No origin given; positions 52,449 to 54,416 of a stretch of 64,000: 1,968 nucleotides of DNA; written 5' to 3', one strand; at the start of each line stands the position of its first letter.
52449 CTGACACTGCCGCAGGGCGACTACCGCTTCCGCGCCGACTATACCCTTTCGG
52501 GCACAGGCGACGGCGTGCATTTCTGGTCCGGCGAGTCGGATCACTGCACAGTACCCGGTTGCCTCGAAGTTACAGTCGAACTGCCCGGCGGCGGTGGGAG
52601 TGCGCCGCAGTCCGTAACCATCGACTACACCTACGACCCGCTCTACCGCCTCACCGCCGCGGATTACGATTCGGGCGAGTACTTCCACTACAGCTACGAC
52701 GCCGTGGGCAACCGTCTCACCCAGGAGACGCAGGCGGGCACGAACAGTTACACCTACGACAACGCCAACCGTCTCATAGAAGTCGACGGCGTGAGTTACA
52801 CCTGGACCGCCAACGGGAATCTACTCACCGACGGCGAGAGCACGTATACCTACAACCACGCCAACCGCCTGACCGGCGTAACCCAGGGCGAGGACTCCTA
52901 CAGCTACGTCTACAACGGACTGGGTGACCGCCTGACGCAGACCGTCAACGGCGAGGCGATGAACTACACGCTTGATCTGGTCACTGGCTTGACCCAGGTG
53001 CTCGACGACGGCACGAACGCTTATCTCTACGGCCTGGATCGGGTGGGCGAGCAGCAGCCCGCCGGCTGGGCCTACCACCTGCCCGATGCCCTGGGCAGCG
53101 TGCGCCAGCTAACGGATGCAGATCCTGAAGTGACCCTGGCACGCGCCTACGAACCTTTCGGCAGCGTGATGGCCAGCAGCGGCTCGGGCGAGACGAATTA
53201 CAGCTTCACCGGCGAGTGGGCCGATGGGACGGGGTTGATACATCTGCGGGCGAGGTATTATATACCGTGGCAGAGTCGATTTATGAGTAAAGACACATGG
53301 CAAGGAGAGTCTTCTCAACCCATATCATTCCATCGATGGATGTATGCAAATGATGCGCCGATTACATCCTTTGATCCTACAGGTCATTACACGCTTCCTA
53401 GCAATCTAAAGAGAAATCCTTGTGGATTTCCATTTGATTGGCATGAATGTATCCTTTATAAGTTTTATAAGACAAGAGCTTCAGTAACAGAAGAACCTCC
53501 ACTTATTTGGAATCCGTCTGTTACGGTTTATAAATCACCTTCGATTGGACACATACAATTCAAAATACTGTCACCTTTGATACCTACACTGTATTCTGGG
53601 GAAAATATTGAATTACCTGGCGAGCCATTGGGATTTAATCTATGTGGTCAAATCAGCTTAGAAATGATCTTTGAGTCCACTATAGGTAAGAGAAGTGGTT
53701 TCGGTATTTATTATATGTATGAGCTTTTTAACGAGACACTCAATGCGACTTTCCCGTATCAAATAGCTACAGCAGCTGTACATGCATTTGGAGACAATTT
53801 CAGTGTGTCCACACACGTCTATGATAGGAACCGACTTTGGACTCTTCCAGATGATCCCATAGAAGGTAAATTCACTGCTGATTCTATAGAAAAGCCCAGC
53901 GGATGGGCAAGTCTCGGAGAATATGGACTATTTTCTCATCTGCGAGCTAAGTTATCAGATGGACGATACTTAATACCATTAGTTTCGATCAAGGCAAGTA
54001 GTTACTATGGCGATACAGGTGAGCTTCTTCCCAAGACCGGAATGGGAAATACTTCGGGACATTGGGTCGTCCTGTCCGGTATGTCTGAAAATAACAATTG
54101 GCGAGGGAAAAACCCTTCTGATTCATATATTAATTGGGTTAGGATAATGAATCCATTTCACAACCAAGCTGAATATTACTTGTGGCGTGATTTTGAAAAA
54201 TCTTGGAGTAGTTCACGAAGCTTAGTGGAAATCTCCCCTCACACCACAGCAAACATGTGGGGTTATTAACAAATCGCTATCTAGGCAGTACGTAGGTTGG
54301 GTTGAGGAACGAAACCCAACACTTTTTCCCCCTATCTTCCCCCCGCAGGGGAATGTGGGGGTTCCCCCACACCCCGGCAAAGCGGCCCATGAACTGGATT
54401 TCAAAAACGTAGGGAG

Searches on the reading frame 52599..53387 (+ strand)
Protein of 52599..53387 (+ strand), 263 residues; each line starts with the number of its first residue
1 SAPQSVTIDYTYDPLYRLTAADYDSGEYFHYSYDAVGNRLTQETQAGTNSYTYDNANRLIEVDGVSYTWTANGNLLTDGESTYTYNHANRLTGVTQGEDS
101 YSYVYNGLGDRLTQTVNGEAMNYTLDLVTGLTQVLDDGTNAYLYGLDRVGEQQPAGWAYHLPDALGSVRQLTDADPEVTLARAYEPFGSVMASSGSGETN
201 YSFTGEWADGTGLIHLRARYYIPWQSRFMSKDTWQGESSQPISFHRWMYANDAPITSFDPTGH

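Call 20: search_protein_families(library=ncbifam, proteins=[window:52599-53387:+], max_evalue=1)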
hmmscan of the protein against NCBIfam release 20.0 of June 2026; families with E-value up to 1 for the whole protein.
window:52599-53387:+ (263 aa): 2 families
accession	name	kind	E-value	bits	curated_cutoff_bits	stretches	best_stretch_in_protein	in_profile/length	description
TIGR03696.1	Rhs_assc_core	domain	7.5e-17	61.6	32.5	1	184-263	1-76/76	RHS repeat-associated core domain-containing protein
TIGR01643.1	YD_repeat_2x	repeat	7e-06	26.3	15.8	3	85-118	1-35/42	YD repeat-containing protein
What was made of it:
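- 53148..53387 (+): Rhs-associated core domain (TIGR03696, model positions 1-76), ending in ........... NCBIfam hit, E 7.5e-17, on residues 184-263 of the fragment that starts at 52599 (call 20).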

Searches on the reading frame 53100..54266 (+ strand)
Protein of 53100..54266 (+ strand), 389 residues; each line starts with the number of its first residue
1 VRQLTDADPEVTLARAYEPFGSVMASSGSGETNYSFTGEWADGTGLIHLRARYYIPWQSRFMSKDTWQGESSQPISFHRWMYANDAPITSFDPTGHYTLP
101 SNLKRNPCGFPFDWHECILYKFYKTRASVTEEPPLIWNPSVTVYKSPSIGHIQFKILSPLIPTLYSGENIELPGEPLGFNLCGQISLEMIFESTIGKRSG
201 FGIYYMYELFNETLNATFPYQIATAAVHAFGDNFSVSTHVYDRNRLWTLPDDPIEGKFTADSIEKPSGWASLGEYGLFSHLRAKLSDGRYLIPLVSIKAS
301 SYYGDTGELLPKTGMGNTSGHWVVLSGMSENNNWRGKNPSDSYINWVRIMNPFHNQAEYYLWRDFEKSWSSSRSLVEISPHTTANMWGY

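Call 9: search_protein_families(library=pfam, proteins=[window:53100-54266:+], max_evalue=1)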
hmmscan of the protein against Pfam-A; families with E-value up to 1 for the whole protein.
window:53100-54266:+ (389 aa): 0 families
